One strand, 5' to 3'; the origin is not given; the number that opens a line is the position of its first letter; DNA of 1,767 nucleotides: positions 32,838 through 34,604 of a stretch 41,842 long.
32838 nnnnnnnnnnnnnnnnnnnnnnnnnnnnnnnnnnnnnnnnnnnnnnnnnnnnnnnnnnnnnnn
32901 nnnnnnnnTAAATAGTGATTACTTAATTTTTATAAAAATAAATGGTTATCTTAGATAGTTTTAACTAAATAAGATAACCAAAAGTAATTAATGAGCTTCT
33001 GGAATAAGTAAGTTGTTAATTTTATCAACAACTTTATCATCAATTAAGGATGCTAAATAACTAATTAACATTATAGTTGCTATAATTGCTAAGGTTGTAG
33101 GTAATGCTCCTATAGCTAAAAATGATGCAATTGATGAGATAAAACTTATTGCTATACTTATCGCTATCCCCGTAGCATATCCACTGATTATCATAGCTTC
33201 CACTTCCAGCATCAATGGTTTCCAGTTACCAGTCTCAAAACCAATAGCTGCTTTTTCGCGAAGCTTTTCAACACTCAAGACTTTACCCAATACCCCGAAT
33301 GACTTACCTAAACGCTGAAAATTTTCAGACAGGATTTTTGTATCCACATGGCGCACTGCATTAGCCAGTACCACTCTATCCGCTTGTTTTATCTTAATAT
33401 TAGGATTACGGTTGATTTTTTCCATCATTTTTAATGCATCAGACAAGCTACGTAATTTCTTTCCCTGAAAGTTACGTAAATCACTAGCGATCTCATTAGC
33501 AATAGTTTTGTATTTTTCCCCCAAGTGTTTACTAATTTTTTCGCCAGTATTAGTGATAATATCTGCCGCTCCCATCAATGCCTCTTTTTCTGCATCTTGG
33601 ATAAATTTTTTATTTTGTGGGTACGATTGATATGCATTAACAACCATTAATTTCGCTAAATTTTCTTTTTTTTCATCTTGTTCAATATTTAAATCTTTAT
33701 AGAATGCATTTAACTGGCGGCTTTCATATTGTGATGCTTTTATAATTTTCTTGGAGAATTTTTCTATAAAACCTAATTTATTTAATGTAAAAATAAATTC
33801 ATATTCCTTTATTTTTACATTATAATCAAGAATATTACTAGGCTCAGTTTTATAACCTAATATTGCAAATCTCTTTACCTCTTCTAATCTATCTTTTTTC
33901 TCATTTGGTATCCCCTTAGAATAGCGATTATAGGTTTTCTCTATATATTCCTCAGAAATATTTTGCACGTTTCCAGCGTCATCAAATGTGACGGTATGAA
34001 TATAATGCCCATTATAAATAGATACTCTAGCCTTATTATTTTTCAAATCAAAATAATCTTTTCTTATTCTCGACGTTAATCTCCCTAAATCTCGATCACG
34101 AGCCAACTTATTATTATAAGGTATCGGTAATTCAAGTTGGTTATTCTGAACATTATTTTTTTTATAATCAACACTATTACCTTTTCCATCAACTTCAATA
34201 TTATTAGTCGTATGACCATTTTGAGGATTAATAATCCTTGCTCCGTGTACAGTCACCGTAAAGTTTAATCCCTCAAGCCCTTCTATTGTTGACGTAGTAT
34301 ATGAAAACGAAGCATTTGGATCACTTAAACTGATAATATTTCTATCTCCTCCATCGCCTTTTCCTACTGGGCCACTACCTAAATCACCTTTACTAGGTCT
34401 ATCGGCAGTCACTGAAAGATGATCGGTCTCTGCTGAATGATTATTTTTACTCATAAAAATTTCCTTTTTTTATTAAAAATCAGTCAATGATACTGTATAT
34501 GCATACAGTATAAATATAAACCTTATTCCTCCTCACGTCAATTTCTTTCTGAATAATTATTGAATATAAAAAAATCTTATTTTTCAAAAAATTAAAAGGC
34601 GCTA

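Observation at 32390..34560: SOS-regulated pore-forming colicin-like bacteriocin with a convergent membrane immunity gene on a low-GC conjugative plasmid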

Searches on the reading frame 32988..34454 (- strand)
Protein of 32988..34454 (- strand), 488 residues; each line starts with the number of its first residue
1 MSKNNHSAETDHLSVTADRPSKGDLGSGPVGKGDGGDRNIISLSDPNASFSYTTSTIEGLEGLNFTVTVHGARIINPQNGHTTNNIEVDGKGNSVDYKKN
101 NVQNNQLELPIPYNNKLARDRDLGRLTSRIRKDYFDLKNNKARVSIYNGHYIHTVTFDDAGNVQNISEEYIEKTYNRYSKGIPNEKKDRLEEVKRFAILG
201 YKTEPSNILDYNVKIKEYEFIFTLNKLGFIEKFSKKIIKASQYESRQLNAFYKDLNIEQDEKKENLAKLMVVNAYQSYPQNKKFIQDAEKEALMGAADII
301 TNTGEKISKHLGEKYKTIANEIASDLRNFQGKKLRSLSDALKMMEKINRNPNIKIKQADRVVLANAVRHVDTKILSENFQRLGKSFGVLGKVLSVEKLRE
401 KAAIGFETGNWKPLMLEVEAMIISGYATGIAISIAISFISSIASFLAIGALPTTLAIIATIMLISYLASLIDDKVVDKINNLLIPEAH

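Call 4: search_protein_families(library=pfam, proteins=[window:32988-34454:-], max_evalue=1)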
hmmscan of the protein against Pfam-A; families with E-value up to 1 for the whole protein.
window:32988-34454:- (488 aa): 3 families
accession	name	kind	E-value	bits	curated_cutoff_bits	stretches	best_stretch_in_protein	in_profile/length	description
PF01024.24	Colicin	-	4.3e-19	69.5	23.4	1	288-482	6-185/185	Colicin pore forming domain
PF19346.4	DUF5924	-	0.21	11.2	27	1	435-480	24-69/259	Family of unknown function (DUF5924)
PF01041.23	DegT_DnrJ_EryC1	-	0.26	10.9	19.8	1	145-294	166-301/360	DegT/DnrJ/EryC1/StrS aminotransferase family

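Call 5: search_solved_structures(query=window:32988-34454:-, max_evalue=1, show_alignments=3)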
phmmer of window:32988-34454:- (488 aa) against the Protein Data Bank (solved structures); distinct sequences matched with E-value up to 1: 9.
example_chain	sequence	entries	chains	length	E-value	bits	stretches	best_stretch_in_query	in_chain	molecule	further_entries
1col_A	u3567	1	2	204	2.6e-48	168.3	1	289-488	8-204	COLICIN A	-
3few_X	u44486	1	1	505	1.3e-46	162.6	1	160-488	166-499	Colicin S4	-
1a87_A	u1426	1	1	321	2.4e-45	158.5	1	284-483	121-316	COLICIN N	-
1rh1_A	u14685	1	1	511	6e-39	137.4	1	282-484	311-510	Colicin B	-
6thk_A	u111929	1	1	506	6.2e-20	74.7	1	239-484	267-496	Pyocin S5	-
8iom_A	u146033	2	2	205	6.3e-16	61.5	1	309-483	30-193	Colicin 1B | Colicin Ib protein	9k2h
1cii_A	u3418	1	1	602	1.3e-15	60.5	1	280-480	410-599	COLICIN IA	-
2i88_A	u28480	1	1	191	1.9e-09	40.2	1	294-481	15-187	Colicin-E1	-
8j0h_A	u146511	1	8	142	0.21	13.7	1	319-383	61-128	Uncharacterized protein C4H3.06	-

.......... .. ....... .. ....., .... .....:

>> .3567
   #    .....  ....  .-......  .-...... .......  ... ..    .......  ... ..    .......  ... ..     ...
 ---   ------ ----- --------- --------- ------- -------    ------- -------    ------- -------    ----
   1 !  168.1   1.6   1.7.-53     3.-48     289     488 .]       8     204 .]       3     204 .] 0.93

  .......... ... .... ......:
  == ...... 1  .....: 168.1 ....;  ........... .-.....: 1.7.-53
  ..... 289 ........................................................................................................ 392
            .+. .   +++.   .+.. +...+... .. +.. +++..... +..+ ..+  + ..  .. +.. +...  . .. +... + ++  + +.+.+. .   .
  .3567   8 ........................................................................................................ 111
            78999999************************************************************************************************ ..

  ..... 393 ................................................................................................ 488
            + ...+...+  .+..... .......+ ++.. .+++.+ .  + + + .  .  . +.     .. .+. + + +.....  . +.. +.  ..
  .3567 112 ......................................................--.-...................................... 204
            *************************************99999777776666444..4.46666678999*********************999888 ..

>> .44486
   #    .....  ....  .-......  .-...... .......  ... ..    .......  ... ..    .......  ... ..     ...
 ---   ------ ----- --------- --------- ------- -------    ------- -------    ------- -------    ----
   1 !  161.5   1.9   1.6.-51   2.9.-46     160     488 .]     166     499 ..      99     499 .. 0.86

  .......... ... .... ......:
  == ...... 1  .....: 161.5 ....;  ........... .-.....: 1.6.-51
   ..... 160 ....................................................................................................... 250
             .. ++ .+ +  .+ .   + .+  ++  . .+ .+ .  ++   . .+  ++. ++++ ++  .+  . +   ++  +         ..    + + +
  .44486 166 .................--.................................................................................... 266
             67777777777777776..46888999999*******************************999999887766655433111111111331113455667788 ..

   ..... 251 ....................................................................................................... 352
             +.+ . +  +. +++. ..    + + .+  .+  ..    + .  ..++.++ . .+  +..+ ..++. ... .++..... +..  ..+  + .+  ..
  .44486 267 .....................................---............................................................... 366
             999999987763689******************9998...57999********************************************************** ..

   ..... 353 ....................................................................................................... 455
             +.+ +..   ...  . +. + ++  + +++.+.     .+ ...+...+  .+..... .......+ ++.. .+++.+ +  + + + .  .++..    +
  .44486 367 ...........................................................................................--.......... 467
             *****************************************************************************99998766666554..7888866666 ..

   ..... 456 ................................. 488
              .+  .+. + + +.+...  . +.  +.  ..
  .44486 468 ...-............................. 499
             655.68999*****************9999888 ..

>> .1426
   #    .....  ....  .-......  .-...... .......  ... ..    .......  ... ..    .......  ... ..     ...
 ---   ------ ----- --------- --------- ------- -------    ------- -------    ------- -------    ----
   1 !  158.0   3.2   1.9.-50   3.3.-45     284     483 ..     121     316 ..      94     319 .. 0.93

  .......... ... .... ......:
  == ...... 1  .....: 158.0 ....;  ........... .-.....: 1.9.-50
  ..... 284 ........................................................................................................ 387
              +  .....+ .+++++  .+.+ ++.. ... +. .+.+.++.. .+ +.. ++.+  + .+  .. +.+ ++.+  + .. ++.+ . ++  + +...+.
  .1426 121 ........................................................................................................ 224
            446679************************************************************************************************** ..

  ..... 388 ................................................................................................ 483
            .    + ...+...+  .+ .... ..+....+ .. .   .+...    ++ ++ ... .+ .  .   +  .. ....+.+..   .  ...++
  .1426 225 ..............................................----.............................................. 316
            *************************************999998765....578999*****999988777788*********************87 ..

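Call 16: find_homologous_proteins(query=window:32988-34454:-, max_evalue=0.00001)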
Query window:32988-34454:- (488 aa): 11 proteins with E <= 0.00001 among 8000 candidates.
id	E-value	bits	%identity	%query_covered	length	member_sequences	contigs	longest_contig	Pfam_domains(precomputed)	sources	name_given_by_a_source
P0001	0.0e+0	1060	100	100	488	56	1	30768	PF01024.25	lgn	-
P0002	2.4e-164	566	97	56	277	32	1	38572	PF01024.25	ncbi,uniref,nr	ncbi:colicin-like pore-forming protein (plasmid) [Proteus mirabilis]|uniref:colicin-like pore-formin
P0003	5.8e-144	498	54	91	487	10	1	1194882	PF01024.25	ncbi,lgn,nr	ncbi:TPA: colicin [Morganella morganii]|nr:colicin [Morganella morganii]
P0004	2.0e-138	480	54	91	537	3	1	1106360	PF01024.25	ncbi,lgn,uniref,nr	ncbi:colicin [Morganella morganii subsp. morganii]|uniref:colicin-like pore-forming protein n=1 Tax=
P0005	8.7e-123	429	48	91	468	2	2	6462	PF01024.25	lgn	-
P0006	7.9e-81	290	38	98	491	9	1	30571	PF01024.25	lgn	-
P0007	2.9e-51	193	35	69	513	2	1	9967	PF22512.1,PF01024.25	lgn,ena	-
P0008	1.7e-48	184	41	55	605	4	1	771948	PF01024.25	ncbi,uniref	ncbi:colicin-like pore-forming protein [Yokenella regensburgei]|uniref:colicin-like pore-forming pro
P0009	3.1e-47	180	48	41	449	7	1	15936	PF01024.25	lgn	-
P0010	2.3e-43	167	44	40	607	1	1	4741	PF01024.25,PF11570.14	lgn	-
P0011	9.1e-14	69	30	36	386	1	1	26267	PF01024.25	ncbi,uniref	ncbi:colicin-like pore-forming protein [Pseudomonas sp. NPDC087614]|uniref:colicin-like pore-forming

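Call 23: search_protein_families(library=ncbifam, proteins=[window:32988-34454:-], max_evalue=1)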
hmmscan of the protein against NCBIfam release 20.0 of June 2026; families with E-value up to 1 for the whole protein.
window:32988-34454:- (488 aa): 1 family
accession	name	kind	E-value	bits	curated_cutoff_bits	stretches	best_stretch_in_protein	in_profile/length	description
NF049853.1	WD_0736_fam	equivalog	0.7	10.5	80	1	430-481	26-75/100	WD_0736 family protein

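Call 30: find_encoding_contigs(protein=P0003, flank=4000, max_places=2)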
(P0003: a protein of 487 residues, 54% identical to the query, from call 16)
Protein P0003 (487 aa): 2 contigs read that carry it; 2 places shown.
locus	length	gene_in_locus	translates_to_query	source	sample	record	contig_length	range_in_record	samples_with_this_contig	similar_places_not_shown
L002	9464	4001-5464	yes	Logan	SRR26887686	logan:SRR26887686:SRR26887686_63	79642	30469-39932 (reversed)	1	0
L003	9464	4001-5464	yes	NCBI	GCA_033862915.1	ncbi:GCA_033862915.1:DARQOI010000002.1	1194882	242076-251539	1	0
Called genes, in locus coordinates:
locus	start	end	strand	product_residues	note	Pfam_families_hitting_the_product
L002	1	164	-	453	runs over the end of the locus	PF00324:AA_permease, PF13520:AA_permease_2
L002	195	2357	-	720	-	PF03709:OKR_DC_1_N, PF01276:OKR_DC_1, PF03711:OKR_DC_1_C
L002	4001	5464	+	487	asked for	PF01024:Colicin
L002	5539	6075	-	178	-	PF03857:Colicin_im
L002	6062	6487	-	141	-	-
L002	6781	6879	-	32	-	-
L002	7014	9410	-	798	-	PF08706:D5_N, PF19263:DUF5906, PF03288:Pox_D5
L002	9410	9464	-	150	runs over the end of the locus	-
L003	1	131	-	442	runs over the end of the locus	PF00324:AA_permease, PF13520:AA_permease_2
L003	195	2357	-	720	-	PF03709:OKR_DC_1_N, PF01276:OKR_DC_1, PF03711:OKR_DC_1_C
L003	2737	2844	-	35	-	PF10940:SpeFL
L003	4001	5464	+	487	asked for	PF01024:Colicin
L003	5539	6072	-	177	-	PF03857:Colicin_im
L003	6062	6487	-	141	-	-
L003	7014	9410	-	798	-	PF08706:D5_N, PF19263:DUF5906, PF03288:Pox_D5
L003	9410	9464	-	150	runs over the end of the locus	-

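Call 31: find_encoding_contigs(protein=P0006, flank=4000, max_places=2)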
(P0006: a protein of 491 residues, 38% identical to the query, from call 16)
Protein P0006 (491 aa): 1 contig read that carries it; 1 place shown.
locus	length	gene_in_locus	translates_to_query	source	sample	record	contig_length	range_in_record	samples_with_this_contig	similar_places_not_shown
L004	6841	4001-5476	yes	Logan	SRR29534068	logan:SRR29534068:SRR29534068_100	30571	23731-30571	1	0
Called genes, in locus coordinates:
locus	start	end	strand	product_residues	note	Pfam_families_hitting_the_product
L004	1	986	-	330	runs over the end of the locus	PF03448:MgtE_N (faint), PF14842:FliG_N, PF14841:FliG_M, PF01706:FliG_C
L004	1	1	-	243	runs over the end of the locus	PF02108:FliH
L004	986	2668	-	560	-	PF01514:YscJ_FliF, PF08345:YscJ_FliF_C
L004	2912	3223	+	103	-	PF02049:FliE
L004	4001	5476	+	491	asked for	PF01024:Colicin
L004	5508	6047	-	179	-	PF03857:Colicin_im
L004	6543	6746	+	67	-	-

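Call 37: predict_structure(alignment_id=A1)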
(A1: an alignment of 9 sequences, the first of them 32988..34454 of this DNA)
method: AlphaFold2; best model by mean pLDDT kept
length: 488 residues; sequences in the alignment: 9
mean_pLDDT: 42.1   pTM: 0.30
mean pLDDT of the five models: 42.1, 41.4, 41.0, 40.1, 39.3
residues with pLDDT >= 90: 0; 70-90: 12; 50-70: 136; < 50: 340
segments of 3 or more residues with pLDDT < 50: 1-141, 172-182, 203-207, 229-232, 241-245, 310-312, 330-400, 405-488
pLDDT, mean of each block of 10 residues (from residue 1): 26 29 25 24 33 34 33 33 34 27 24 24 27 35 53 62 71 42 64 66 51 57 52 57 49 52 57 57 59 52 52 55 55 36 39 41 40 37 30 40 47 41 28 27 31 35 38 43 39
secondary structure, 60 per line:
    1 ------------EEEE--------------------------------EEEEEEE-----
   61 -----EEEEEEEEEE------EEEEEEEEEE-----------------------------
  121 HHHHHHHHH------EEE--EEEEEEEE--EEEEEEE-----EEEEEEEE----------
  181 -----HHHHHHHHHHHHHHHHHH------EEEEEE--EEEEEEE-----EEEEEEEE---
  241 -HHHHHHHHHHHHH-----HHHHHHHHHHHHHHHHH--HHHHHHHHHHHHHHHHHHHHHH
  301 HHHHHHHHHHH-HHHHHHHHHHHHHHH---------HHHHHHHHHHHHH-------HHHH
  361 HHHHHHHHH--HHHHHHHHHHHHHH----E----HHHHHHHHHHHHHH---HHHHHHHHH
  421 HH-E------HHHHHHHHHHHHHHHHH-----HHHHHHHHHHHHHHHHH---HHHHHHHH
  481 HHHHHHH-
elements in order: E13-16 E49-55 E66-75 E82-91 H121-129 E136-138 E141-148 E151-157 E163-170 H186-203 E210-215 E218-224 E230-237 H242-254 H260-276 H279-311 H313-327 H337-349 H357-369 H372-385 H395-408 H412-422 H431-447 H453-469 H473-487

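Call 38: search_protein_families(library=pfam, proteins=[P0007, P0010, P0003, P0006], max_evalue=10)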
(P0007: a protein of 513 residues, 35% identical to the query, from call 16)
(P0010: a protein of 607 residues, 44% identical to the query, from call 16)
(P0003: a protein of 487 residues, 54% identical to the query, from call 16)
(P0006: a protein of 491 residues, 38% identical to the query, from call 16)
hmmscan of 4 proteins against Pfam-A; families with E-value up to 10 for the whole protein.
P0007 (513 aa): 4 families
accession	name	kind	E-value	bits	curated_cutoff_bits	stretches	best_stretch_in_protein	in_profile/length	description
PF01024.24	Colicin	-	1.2e-18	68.1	23.4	1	323-506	13-184/185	Colicin pore forming domain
PF22512.1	Csa_translocation_dom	-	2.4e-06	27.5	27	1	102-118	1-17/44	Colicin S4 translocation domain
PF20990.2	DUF2207_C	-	0.08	13.1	33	1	392-492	88-185/247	Predicted membrane protein (DUF2207) C-terminal domain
PF04431.18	Pec_lyase_N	-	0.1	13.3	26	1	212-238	12-39/53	Pectate lyase, N terminus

P0010 (607 aa): 3 families
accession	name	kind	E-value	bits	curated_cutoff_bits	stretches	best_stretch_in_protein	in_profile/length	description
PF11570.13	E2R135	-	2.3e-13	51.1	21.4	1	266-368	5-114/136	Coiled-coil receptor-binding R-domain of colicin E2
PF01024.24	Colicin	-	1.3e-11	45.1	23.4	1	410-599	7-184/185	Colicin pore forming domain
PF00700.27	Flagellin_C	-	1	10.2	23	1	332-386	10-62/86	Bacterial flagellin C-terminal helical region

P0003 (487 aa): 2 families
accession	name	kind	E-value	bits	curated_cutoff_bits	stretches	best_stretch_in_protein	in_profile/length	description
PF01024.24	Colicin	-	2.1e-20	73.8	23.4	1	285-481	4-185/185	Colicin pore forming domain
PF06489.16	Orthopox_A49R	-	0.36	11.5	25.8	1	317-374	90-145/162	Orthopoxvirus A49R protein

P0006 (491 aa): 2 families
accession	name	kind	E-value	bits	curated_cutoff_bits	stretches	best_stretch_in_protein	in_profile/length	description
PF01024.24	Colicin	-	5.1e-13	49.7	23.4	1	292-459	7-168/185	Colicin pore forming domain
PF06135.17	IreB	-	0.1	13.3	25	1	248-298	20-70/78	IreB regulatory phosphoprotein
